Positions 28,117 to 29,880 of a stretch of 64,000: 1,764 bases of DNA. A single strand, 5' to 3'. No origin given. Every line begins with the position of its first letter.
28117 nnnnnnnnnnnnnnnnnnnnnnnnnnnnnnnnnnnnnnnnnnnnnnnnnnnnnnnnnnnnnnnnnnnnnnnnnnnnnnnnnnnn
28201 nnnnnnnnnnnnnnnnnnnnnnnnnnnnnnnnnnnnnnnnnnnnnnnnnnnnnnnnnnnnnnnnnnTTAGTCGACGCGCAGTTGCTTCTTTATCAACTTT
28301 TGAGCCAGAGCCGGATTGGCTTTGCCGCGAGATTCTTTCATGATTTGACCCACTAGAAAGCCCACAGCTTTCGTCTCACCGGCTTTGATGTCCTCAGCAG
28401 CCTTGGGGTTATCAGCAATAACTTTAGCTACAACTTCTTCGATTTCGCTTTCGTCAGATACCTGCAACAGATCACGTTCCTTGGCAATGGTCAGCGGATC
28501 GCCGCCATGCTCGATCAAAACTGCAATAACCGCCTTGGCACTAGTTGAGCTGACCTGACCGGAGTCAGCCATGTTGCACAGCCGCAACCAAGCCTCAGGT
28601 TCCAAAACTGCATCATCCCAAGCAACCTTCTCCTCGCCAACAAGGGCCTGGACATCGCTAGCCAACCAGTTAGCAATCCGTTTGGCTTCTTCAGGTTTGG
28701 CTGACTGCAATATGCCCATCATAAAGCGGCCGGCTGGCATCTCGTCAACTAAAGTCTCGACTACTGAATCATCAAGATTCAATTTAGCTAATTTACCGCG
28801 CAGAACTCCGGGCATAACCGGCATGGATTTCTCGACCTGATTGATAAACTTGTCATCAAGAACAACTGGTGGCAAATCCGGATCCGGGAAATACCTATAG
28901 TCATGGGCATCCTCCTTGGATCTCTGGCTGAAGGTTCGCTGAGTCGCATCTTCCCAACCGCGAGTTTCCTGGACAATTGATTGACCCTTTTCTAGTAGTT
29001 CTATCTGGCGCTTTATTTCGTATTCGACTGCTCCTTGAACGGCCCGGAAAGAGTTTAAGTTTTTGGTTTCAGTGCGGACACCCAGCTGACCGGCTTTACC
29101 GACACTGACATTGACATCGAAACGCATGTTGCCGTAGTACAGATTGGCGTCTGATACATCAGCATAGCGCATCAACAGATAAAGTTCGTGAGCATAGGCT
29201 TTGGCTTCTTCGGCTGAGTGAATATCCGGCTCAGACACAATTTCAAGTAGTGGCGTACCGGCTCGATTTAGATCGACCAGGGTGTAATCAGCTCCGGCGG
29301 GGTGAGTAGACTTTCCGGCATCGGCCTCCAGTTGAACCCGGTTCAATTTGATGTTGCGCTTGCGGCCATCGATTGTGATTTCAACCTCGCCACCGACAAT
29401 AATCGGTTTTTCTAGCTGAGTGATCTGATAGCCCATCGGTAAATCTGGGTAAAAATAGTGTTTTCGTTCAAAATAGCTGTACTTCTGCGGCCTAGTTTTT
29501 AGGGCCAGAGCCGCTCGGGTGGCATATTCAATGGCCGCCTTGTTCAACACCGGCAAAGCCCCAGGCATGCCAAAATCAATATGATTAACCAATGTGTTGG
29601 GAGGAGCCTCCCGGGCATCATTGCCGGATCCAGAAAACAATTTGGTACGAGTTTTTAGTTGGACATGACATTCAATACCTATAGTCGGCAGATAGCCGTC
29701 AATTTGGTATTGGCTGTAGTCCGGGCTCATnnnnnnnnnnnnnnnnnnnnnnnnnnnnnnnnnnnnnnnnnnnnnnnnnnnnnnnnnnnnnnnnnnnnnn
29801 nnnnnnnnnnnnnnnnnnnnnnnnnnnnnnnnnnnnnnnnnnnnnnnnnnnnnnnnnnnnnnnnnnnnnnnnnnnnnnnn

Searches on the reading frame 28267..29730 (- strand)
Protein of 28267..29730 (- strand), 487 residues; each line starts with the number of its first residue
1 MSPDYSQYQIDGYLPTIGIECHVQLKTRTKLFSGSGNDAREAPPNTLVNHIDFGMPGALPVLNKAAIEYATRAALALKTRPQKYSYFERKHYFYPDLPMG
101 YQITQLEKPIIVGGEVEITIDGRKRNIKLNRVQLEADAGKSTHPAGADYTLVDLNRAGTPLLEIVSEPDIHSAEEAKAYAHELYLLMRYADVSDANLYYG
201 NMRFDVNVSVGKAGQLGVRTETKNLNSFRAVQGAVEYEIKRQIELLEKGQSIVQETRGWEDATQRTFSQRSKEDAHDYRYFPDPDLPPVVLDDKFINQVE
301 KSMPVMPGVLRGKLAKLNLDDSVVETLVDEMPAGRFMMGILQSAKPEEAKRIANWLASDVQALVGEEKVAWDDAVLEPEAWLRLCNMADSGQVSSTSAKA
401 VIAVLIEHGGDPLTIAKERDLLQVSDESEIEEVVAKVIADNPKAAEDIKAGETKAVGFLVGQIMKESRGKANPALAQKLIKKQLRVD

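Call 34: search_protein_families(library=pfam, max_evalue=1e-8, proteins=[window:28267-29730:-])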
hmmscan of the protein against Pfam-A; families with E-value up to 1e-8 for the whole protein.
window:28267-29730:- (487 aa): 2 families
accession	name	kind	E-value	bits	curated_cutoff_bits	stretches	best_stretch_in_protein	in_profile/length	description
PF02934.20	GatB_N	-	2e-109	365.5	23.4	1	16-296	2-276/277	GatB/GatE catalytic domain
PF02637.23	GatB_Yqey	-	3.7e-40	137.6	27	1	347-484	11-148/148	GatB domain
